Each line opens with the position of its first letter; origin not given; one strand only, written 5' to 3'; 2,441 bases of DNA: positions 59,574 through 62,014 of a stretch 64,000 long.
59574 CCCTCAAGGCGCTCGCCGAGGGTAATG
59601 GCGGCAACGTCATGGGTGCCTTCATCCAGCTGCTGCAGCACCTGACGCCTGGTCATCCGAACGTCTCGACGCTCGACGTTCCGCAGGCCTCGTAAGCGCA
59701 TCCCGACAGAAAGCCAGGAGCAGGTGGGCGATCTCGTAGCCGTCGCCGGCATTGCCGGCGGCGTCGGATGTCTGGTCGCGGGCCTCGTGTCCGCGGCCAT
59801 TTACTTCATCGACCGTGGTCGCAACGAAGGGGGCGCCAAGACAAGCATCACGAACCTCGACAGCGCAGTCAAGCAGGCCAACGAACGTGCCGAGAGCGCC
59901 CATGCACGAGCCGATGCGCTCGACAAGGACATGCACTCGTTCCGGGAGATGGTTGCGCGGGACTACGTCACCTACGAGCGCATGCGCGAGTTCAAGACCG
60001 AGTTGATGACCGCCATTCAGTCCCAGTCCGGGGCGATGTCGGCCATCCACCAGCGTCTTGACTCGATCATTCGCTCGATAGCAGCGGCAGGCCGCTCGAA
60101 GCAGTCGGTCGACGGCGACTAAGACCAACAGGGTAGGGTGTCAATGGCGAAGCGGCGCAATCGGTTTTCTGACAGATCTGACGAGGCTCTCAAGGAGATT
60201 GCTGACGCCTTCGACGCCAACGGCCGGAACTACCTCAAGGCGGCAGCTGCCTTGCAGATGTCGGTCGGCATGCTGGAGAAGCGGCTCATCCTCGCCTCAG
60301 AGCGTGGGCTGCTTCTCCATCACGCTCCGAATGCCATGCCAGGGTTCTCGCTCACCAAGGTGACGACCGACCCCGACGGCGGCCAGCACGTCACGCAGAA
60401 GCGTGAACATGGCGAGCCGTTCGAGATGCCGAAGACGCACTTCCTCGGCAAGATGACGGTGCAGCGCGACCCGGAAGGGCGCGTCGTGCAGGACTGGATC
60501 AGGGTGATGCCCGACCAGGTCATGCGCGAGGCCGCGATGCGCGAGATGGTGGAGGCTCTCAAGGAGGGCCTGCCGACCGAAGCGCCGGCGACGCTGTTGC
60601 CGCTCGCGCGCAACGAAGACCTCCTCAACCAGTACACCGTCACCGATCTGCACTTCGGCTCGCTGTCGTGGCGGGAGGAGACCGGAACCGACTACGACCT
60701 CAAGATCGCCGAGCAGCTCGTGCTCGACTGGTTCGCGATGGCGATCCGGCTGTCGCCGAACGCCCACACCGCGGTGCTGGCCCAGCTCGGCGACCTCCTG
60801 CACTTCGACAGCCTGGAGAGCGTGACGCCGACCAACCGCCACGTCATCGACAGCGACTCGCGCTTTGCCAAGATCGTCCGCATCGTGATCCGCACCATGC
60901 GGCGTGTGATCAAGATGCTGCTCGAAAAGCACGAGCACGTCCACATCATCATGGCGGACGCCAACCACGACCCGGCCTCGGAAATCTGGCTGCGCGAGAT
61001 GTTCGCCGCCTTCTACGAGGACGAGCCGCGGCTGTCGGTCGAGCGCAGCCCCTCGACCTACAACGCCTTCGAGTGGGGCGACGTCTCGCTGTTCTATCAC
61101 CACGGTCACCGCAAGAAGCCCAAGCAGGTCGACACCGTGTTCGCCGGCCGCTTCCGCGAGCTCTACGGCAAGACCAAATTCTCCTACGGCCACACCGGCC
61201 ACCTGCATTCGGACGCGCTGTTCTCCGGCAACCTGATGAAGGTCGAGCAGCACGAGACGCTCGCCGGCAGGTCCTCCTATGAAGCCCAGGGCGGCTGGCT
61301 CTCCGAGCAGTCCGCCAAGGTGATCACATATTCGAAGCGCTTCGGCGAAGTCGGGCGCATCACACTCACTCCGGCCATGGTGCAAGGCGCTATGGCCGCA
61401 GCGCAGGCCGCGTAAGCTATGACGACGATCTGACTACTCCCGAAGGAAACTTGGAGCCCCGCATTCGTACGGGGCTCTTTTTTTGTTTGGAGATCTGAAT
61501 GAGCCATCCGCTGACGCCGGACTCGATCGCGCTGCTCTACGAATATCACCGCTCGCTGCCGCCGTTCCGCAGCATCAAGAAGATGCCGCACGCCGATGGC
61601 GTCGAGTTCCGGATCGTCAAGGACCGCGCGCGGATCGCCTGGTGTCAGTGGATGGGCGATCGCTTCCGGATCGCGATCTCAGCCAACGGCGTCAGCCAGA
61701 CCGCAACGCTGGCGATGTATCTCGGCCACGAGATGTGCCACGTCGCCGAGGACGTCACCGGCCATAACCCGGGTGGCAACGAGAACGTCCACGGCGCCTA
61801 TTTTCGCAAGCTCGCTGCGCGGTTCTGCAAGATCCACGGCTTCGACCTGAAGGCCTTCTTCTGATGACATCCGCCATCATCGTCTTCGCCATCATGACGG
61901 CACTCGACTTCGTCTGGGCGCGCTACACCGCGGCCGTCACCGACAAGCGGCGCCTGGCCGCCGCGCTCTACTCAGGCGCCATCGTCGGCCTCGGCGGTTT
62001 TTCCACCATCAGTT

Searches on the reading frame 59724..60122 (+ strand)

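Call 75: search_protein_families(library=pfam, proteins=[window:59724-60122:+], max_evalue=0.01)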
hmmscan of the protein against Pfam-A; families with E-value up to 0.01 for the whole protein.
window:59724-60122:+ (132 aa): 1 family
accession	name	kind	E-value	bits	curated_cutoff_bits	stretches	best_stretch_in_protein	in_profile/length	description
PF24073.1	DUF7365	-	0.00037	21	27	1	20-95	21-95/101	Coiled-coil region of unknown function (DUF7365)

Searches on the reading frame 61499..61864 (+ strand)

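Call 75: search_protein_families(library=pfam, proteins=[window:61499-61864:+], max_evalue=0.01)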
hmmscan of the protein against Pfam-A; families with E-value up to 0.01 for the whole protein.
window:61499-61864:+ (121 aa): 1 family
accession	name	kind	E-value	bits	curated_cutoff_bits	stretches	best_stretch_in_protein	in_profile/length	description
PF10263.15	SprT-like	-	0.00012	22.4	25.6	1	43-110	30-96/108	SprT-like family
